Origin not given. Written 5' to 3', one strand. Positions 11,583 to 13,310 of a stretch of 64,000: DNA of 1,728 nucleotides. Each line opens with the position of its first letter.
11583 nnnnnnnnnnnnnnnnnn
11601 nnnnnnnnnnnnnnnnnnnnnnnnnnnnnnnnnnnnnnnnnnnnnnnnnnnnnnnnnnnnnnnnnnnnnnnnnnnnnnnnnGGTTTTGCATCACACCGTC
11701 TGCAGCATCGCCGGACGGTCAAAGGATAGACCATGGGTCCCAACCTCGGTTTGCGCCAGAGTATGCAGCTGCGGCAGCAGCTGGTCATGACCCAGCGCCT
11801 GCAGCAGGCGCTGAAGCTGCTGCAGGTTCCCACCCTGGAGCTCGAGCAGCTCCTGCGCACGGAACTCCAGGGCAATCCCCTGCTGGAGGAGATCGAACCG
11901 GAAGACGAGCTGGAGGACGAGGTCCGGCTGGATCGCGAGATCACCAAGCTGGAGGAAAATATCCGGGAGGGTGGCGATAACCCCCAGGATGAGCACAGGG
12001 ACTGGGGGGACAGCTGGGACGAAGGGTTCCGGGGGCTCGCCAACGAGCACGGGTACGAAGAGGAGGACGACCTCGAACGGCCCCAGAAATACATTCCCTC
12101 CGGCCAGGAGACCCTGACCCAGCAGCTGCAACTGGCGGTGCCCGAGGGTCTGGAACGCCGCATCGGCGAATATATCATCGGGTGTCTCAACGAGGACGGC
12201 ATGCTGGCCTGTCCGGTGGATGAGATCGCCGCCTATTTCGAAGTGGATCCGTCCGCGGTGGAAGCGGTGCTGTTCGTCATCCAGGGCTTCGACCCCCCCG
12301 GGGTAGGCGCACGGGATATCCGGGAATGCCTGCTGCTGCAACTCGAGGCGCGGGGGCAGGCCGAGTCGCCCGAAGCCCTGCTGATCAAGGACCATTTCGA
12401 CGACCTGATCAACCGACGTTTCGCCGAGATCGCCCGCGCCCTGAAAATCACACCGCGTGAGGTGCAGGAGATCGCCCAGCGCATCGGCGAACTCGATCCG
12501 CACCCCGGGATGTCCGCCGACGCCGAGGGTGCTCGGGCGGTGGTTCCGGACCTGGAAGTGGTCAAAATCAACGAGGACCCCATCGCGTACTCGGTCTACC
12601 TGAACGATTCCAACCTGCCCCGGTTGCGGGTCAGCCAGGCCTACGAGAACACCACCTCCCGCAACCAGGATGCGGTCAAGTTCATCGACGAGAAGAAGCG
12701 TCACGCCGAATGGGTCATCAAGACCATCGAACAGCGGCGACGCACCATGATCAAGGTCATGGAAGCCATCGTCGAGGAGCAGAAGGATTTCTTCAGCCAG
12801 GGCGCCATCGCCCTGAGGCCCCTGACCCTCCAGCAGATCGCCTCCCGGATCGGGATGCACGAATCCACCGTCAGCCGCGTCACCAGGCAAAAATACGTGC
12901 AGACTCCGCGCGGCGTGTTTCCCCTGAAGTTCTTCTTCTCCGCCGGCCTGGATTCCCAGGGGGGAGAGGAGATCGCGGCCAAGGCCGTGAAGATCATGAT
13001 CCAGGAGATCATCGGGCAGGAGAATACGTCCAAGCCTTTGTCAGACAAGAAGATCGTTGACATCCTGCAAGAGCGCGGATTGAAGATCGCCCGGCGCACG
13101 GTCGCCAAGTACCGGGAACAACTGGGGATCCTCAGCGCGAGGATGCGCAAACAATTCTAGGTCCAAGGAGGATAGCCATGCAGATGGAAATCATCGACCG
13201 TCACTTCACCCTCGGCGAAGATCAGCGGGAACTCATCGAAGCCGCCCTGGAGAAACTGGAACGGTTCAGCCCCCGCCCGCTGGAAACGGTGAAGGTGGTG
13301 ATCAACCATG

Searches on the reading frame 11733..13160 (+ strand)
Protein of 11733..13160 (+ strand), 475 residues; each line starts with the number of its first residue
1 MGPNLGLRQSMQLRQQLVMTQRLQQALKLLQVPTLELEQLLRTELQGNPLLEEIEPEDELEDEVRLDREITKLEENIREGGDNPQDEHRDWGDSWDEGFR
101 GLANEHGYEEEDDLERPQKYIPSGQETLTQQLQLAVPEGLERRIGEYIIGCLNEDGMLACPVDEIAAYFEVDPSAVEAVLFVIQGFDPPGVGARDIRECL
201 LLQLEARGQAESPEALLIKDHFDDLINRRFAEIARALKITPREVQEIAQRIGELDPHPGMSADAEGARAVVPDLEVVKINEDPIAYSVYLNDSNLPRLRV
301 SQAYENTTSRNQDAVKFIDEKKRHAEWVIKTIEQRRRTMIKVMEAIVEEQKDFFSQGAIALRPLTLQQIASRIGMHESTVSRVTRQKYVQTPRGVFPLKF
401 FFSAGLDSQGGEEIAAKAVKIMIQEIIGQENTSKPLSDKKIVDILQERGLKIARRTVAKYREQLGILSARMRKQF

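Call 23: search_protein_families(library=pfam, proteins=[window:11733-13160:+], max_evalue=0.001)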
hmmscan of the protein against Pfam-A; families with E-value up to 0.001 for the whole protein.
window:11733-13160:+ (475 aa): 7 families
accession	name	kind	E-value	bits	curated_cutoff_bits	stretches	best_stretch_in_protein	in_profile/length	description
PF04552.19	Sigma54_DBD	-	1.8e-62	210.3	22.8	1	316-474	2-160/160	Sigma-54, DNA binding domain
PF04963.19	Sigma54_CBD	-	2.6e-51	174.4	22.9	1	122-304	10-185/185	Sigma-54 factor, core binding domain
PF00309.25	Sigma54_AID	-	2.1e-13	50.3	23.8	1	8-53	1-46/46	Sigma-54 factor, Activator interacting domain (AID)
PF13404.12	HTH_AsnC-type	-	3.1e-05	24.1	27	0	365-382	19-36/42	AsnC-type helix-turn-helix domain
PF09339.16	HTH_IclR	-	5e-05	23.4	22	0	362-384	17-39/52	IclR helix-turn-helix domain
PF08281.18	Sigma70_r4_2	-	0.00071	19.6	25.7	0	364-380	27-43/54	Sigma-70, region 4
PF01047.28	MarR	-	0.0009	19.5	24.6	0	362-386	16-40/59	MarR family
